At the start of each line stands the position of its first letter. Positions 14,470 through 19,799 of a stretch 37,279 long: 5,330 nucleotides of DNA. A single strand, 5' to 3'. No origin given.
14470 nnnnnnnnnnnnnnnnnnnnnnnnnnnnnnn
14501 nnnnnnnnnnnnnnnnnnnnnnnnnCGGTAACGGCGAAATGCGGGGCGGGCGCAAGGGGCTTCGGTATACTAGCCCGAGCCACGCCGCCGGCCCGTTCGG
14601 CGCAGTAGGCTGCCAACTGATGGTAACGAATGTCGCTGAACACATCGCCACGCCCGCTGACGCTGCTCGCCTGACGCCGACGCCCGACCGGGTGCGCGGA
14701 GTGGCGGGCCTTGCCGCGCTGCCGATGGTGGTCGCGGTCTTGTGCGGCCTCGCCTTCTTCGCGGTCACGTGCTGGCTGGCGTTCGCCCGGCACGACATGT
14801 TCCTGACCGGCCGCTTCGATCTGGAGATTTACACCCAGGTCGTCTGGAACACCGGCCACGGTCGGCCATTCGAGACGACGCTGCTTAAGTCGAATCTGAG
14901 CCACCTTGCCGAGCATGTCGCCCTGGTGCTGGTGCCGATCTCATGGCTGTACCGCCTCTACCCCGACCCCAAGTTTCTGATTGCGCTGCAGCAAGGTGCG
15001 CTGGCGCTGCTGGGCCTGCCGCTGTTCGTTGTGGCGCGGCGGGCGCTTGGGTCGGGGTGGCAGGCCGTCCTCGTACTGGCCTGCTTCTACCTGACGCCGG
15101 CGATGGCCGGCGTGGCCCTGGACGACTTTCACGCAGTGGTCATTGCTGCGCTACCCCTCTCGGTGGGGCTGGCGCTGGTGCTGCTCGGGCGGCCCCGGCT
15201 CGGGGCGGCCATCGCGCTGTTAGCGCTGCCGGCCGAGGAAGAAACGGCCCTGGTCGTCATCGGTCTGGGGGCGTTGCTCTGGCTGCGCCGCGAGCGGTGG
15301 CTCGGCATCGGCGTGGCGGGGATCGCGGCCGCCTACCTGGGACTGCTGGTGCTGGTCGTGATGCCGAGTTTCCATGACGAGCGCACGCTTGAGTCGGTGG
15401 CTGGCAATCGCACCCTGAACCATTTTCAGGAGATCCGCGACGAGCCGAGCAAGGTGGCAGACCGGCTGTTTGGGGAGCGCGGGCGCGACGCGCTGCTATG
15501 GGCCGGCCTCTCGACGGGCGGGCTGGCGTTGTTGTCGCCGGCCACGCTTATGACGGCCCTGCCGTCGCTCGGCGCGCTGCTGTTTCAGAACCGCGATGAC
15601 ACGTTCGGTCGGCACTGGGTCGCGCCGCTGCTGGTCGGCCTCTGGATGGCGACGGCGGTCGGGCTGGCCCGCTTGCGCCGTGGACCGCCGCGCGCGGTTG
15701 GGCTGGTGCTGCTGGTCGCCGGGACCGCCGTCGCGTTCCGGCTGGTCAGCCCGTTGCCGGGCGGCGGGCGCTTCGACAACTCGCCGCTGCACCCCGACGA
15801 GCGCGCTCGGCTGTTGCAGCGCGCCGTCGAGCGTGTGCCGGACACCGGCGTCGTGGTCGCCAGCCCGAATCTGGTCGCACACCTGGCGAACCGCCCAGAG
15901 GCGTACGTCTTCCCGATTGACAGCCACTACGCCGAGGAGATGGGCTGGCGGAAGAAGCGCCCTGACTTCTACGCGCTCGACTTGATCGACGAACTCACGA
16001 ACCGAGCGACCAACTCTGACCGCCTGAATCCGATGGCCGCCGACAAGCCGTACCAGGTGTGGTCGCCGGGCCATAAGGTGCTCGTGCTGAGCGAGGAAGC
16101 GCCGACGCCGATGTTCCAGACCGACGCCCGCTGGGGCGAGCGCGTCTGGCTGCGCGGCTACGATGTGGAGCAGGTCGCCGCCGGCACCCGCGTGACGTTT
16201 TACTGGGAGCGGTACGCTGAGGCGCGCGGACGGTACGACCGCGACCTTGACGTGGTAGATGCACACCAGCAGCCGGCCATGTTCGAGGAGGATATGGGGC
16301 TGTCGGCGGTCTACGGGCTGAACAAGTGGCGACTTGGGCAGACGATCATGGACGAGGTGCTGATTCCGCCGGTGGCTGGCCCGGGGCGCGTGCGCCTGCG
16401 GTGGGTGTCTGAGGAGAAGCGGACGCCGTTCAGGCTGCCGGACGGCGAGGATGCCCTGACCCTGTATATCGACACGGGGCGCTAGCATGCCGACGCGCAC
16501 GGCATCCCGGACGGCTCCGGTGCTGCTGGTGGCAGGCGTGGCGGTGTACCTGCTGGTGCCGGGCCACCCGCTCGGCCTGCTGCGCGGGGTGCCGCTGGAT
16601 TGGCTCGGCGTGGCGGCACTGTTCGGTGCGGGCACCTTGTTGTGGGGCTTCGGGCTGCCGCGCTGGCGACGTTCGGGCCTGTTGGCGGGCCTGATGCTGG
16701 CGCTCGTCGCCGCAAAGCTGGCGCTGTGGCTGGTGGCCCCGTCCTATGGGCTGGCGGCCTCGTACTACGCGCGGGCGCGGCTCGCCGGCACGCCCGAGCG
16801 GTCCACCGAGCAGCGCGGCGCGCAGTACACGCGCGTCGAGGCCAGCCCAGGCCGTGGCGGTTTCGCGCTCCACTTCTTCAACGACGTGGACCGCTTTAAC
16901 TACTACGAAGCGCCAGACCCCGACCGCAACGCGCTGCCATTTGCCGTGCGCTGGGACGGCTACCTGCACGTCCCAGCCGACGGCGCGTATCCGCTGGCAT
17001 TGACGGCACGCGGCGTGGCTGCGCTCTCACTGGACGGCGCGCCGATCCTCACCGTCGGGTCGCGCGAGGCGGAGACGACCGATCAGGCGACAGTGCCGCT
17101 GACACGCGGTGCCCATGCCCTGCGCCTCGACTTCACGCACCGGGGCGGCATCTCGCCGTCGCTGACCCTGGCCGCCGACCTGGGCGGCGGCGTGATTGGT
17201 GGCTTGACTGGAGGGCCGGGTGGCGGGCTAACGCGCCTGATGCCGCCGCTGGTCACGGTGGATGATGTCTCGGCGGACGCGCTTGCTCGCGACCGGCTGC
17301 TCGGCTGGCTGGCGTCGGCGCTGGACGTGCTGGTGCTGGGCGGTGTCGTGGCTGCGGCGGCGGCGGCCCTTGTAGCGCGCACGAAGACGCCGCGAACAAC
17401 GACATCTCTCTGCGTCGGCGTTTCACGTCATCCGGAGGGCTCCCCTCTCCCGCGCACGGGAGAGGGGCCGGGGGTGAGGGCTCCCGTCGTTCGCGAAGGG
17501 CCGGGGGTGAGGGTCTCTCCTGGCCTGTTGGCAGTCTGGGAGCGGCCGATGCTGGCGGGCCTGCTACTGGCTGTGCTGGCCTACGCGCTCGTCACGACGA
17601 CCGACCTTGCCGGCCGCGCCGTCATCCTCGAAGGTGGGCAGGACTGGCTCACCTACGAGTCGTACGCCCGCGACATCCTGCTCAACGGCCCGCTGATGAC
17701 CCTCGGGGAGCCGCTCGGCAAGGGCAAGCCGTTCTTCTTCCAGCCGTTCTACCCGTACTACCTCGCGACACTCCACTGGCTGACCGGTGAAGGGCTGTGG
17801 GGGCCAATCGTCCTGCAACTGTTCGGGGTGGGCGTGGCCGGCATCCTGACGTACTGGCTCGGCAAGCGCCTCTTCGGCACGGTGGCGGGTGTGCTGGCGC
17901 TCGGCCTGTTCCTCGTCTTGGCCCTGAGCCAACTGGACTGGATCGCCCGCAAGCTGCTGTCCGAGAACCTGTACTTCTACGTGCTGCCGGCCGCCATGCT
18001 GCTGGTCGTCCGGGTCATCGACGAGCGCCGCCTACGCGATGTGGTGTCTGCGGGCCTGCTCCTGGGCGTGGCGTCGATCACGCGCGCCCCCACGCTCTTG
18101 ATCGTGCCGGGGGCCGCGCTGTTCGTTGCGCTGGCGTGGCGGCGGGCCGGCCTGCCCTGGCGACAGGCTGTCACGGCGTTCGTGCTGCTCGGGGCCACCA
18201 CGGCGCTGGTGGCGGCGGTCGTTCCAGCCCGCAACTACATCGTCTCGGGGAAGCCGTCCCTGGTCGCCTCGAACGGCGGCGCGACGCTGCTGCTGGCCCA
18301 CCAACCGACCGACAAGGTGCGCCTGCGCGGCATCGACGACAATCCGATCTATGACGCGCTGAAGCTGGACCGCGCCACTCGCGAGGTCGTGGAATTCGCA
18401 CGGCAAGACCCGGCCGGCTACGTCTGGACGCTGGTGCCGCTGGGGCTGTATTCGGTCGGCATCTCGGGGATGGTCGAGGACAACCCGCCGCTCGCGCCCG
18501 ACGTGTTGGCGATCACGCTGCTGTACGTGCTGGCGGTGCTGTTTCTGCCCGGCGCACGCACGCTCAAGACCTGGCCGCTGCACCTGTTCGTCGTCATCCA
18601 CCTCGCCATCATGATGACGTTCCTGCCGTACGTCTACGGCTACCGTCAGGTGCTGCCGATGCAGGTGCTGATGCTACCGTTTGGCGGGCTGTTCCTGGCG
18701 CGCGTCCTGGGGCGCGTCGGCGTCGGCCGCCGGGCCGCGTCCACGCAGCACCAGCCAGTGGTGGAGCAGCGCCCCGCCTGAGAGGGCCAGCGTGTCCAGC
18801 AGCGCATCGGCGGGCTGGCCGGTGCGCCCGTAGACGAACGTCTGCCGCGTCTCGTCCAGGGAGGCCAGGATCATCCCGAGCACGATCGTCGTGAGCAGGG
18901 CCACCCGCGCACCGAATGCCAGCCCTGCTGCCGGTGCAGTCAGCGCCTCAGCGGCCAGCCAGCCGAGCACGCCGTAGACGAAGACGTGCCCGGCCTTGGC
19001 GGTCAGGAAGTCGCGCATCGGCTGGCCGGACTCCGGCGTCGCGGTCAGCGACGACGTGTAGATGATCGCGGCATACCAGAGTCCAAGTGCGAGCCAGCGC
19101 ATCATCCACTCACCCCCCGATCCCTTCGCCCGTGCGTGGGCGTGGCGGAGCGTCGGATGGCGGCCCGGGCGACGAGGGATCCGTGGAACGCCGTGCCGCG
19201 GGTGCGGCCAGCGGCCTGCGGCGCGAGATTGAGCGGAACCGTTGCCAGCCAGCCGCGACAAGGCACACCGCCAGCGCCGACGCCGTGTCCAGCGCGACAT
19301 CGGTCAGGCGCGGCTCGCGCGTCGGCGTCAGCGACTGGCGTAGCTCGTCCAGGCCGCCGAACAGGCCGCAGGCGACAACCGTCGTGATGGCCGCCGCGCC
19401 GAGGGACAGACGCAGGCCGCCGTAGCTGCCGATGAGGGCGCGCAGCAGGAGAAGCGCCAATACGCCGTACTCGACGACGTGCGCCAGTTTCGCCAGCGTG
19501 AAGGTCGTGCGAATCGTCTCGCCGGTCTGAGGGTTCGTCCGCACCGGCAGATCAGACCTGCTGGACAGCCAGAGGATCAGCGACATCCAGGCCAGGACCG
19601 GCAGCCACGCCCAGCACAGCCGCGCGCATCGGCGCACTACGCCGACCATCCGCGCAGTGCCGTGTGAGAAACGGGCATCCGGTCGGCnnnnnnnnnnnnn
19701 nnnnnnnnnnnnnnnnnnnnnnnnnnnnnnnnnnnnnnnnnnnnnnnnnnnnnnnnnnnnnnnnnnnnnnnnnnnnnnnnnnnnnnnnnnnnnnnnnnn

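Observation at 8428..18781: Emb-like tandem array of four giant GT-C membrane proteins, three with an extracytoplasmic PA14-like module ahead of the catalytic core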

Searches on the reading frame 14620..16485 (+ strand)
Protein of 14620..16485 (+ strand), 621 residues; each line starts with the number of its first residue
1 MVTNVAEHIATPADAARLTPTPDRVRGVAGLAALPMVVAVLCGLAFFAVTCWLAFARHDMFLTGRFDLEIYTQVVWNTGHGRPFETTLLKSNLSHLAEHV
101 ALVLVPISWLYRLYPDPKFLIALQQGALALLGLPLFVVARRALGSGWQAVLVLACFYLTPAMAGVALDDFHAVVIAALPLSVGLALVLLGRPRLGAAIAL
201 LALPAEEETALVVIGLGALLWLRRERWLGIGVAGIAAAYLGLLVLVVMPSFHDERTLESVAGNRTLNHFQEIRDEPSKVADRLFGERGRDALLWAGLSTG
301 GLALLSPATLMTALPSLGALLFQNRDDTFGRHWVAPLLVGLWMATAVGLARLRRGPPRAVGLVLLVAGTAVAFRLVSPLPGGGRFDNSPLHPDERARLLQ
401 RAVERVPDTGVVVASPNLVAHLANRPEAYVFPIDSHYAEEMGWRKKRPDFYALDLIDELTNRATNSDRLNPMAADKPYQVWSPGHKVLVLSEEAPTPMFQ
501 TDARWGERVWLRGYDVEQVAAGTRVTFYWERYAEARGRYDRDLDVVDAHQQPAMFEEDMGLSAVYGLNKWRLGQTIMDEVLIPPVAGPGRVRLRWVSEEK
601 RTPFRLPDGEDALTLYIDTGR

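Call 7: search_protein_families(library=pfam, proteins=[window:14620-16485:+], max_evalue=0.1)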
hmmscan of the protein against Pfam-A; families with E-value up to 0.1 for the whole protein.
window:14620-16485:+ (621 aa): 1 family
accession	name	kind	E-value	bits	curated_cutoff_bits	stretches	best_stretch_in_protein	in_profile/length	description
PF09852.15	DUF2079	-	1.7e-52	179.5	28.2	1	57-454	1-422/459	Predicted membrane protein (DUF2079)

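Call 8: search_protein_families(library=ncbifam, proteins=[window:14620-16485:+], max_evalue=0.1)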
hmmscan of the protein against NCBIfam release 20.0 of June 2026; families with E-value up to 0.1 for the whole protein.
window:14620-16485:+ (621 aa): 0 families

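Call 41: search_solved_structures(query=A2, max_evalue=10)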
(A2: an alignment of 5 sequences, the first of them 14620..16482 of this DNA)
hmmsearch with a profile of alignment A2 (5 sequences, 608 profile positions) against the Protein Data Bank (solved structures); distinct sequences matched with E-value up to 10: 0.

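Call 42: find_homologous_proteins(query=window:14620-16482:+, max_evalue=0.00001)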
Query window:14620-16482:+ (621 aa): 88 proteins with E <= 0.00001 among 8000 candidates.
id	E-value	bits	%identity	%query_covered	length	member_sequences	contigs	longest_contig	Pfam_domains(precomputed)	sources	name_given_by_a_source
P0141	0.0e+0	1390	99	100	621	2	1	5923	PF09852.16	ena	-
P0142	0.0e+0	1096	79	100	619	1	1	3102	PF09852.16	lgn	-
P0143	0.0e+0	1091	81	97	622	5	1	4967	PF09852.16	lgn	-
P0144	0.0e+0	1089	78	100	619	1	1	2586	PF09852.16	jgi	jgi:uncharacterized membrane protein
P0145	0.0e+0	1082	78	100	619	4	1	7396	PF09852.16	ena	-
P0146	0.0e+0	1076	78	100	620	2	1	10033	PF09852.16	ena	-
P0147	0.0e+0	1072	78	100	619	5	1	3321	PF09852.16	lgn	-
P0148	0.0e+0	1071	77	100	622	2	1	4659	PF09852.16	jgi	jgi:uncharacterized membrane protein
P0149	0.0e+0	1067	76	100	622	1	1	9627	PF09852.16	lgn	-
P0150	0.0e+0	1063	80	93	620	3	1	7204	PF09852.16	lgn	-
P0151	0.0e+0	1059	80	93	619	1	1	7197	PF09852.16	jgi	jgi:uncharacterized membrane protein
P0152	0.0e+0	1057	79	93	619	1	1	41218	PF09852.16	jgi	jgi:uncharacterized membrane protein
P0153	0.0e+0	1057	76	100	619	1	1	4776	PF09852.16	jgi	-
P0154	0.0e+0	1054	79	94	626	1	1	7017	PF09852.16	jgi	jgi:uncharacterized membrane protein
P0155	0.0e+0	1052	77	99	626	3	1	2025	PF09852.16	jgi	jgi:uncharacterized membrane protein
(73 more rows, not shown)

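Call 55: predict_structure(alignment_id=A3)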
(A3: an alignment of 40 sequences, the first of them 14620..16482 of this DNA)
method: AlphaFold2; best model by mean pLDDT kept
length: 621 residues; sequences in the alignment: 40
mean_pLDDT: 90.5   pTM: 0.88
mean pLDDT of the five models: 90.5, 90.0, 90.1, 89.9, 88.3
residues with pLDDT >= 90: 473; 70-90: 104; 50-70: 15; < 50: 29
segments of 3 or more residues with pLDDT < 50: 1-28
pLDDT, mean of each block of 10 residues (from residue 1): 38 42 49 91 98 96 84 97 95 93 97 97 98 98 97 98 95 96 98 98 95 98 97 98 93 83 67 86 88 93 97 94 81 95 98 97 98 97 94 92 93 95 96 89 89 94 89 91 91 93 91 94 94 89 93 91 89 94 89 93 91 87 46
secondary structure, 60 per line:
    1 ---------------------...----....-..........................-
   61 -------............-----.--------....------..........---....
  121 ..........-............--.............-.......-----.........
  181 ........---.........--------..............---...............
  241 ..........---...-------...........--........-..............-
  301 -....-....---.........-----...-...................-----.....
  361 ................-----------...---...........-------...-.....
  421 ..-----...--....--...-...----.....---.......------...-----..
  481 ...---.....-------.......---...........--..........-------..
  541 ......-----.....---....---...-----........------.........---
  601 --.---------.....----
elements in order: H29-32 H34-59 H68-79 H104-113 H117-130 H132-143 H146-158 H160-166 H172-188 H192-200 H209-222 H226-250 H264-274 H277-284 H286-299 H302-305 H307-310 H314-322 H332-350 H356-376 H394-404 E412-414 H416-422 E428-430 H433-436 E450-454 H458-464 E479-483 E487-491 E499-505 E509-519 E522-531 E539-546 E552-556 H560-563 E575-582 E589-597 E613-617

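Call 57: fold_search(model_id=the predicted structure, library=pdb)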
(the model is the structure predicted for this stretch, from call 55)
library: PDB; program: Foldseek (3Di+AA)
matches with E <= 10: 843; with E <= 0.001: 5
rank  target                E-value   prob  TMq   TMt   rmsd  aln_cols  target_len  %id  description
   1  8pn9_A                9.1e-05  1.00  0.38  0.36  13.4       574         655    9  Structure of human oligosaccharyltransferase OST-A complex bound to NGI-1 (released 2024-05-08)
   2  6ftg_5                2.4e-04  1.00  0.37  0.36  14.2       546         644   11  Subtomogram average of OST-containing ribosome-translocon complexes from canine rough microsomal membranes (released 2018-03-21)
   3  7zlh_A                3.0e-04  1.00  0.39  0.37   9.8       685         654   11  Cryo-EM structure of C-mannosyltransferase CeDPY19, in apo state, bound to CMT2-Fab and anti-Fab nanobody (released 2023-01-11)
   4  6gxc_A                3.7e-04  1.00  0.35  0.32  11.5       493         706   11  Bacterial oligosaccharyltransferase PglB in complex with an inhibitory peptide and a reactive lipid-linked oligosaccha (released 2018-11-14)
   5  7zlg_A                3.7e-04  1.00  0.37  0.35  11.9       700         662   10  Cryo-EM structure of C-mannosyltransferase CeDPY19, in complex with acceptor peptide and bound to CMT2-Fab and anti-Fa (released 2023-01-11)
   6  7zli_A                1.2e-03  1.00  0.39  0.38   9.7       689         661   10  Cryo-EM structure of C-mannosyltransferase CeDPY19, in complex with Dol25-P-Man and bound to CMT2-Fab and anti-Fab nan (released 2023-01-11)
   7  5ogl_A                1.8e-03  1.00  0.36  0.33  11.5       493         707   11  Structure of bacterial oligosaccharyltransferase PglB in complex with an acceptor peptide and an lipid-linked oligosac (released 2017-10-25)
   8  6c26_A                4.5e-03  1.00  0.36  0.35  12.9       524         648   10  The Cryo-EM structure of a eukaryotic oligosaccharyl transferase complex (released 2018-01-31)
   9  7ycx_D                1.3e-02  0.25  0.11  0.09  33.6       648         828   10  The structure of INTAC-PEC complex (released 2023-03-15)
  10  6x0o                  1.3e-02  0.94  0.33  0.22  18.2       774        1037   12  Single-Particle Cryo-EM Structure of Arabinosyltransferase EmbB from Mycobacterium smegmatis (released 2020-06-10)
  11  8imx_U                1.8e-02  1.00  0.30  0.42  10.4       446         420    9  Cryo-EM structure of GPI-T with a chimeric GPI-anchored protein (released 2023-08-16)
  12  8r2d_D                2.3e-02  0.25  0.11  0.10  28.4       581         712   11  Integrator cleavage module assembly intermediate (released 2024-07-31)
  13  6d8g_A                2.9e-02  1.00  0.14  0.11   9.5       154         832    9  D341A D367A calcium binding mutant of Bacteroides uniformis beta-glucuronidase 2 (released 2018-10-17)
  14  6ed1_A                2.9e-02  1.00  0.14  0.10   9.8       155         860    6  Bacteroides dorei Beta-glucuronidase (released 2019-02-13)
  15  8dhw_B                3.5e-02  1.00  0.11  0.11  11.3       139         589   11  Treponema lecithinolyticum beta-glucuronidase in complex with a UNC4917-glucuronide conjugate (released 2023-05-17)
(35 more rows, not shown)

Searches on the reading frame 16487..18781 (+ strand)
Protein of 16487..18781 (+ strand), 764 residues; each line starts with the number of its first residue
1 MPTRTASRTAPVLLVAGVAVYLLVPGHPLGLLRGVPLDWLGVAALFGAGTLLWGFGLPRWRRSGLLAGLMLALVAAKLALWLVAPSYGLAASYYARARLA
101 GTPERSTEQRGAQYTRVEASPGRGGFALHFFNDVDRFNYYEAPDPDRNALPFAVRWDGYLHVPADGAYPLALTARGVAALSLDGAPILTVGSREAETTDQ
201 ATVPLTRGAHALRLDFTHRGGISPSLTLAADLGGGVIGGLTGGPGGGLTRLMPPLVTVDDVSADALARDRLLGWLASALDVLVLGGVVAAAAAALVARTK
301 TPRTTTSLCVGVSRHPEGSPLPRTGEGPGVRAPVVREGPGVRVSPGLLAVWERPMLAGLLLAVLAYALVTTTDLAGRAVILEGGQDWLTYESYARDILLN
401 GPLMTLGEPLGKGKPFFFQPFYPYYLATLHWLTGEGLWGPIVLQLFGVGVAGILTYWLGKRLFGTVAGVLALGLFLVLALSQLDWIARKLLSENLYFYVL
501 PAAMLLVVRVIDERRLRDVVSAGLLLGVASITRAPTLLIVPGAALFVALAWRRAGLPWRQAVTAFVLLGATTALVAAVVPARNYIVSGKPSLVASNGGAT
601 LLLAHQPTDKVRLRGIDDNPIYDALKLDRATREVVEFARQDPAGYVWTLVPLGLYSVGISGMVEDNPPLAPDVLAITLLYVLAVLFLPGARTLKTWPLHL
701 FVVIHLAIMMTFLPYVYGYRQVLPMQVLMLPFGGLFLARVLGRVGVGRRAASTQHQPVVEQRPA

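Call 7: search_protein_families(library=pfam, proteins=[window:16487-18781:+], max_evalue=0.1)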
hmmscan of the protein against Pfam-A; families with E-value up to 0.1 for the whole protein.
window:16487-18781:+ (764 aa): 2 families
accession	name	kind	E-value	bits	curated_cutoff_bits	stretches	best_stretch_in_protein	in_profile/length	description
PF07691.17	PA14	-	1e-08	35.5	24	1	88-222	4-124/147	PA14 domain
PF13231.12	PMT_2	-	3.2e-07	31.2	26.1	1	420-568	4-152/160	Dolichyl-phosphate-mannose-protein mannosyltransferase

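Call 8: search_protein_families(library=ncbifam, proteins=[window:16487-18781:+], max_evalue=0.1)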
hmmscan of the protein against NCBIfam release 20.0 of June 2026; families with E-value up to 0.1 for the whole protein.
window:16487-18781:+ (764 aa): 1 family
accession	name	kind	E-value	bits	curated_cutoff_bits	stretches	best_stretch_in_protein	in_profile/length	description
NF047440.1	LA3751_2_3_fam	subfamily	0.086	11.6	200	0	418-590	81-247/460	LA_3751/LA_3752 family putative glycosyltransferase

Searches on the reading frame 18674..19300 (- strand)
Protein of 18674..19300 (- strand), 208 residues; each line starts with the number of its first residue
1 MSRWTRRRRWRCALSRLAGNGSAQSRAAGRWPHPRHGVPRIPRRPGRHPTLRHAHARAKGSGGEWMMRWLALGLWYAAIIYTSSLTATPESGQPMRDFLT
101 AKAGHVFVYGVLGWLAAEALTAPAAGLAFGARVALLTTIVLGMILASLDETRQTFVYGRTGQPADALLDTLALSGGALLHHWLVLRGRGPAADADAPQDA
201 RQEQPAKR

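Call 9: search_protein_families(library=pfam, proteins=[window:18674-19300:-], max_evalue=0.001)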
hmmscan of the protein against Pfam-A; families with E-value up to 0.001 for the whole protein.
window:18674-19300:- (208 aa): 1 family
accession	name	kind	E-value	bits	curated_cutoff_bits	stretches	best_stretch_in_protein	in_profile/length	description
PF04892.17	VanZ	-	1.2e-06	29.6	30.1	1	100-179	56-121/126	VanZ like family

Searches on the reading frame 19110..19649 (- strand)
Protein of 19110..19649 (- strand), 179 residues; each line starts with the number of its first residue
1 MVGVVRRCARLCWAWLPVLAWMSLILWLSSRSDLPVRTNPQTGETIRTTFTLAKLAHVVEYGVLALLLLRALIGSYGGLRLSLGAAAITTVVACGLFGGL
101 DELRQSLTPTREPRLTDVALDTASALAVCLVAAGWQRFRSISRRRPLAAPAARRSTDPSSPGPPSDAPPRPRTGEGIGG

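Call 9: search_protein_families(library=pfam, proteins=[window:19110-19649:-], max_evalue=0.001)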
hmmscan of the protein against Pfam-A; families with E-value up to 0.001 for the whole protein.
window:19110-19649:- (179 aa): 1 family
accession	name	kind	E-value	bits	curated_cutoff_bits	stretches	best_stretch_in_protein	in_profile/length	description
PF04892.17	VanZ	-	7.4e-10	40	30.1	1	15-132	2-122/126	VanZ like family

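Call 33: search_protein_families(library=ncbifam, proteins=[window:19110-19649:-], max_evalue=0.00001)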
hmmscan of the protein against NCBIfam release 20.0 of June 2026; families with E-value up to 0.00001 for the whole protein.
window:19110-19649:- (179 aa): 1 family
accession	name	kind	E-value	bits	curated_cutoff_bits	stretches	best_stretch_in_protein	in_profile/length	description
NF037970.1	vanZ_1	subfamily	1e-13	51.9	20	1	21-123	1-107/109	VanZ family protein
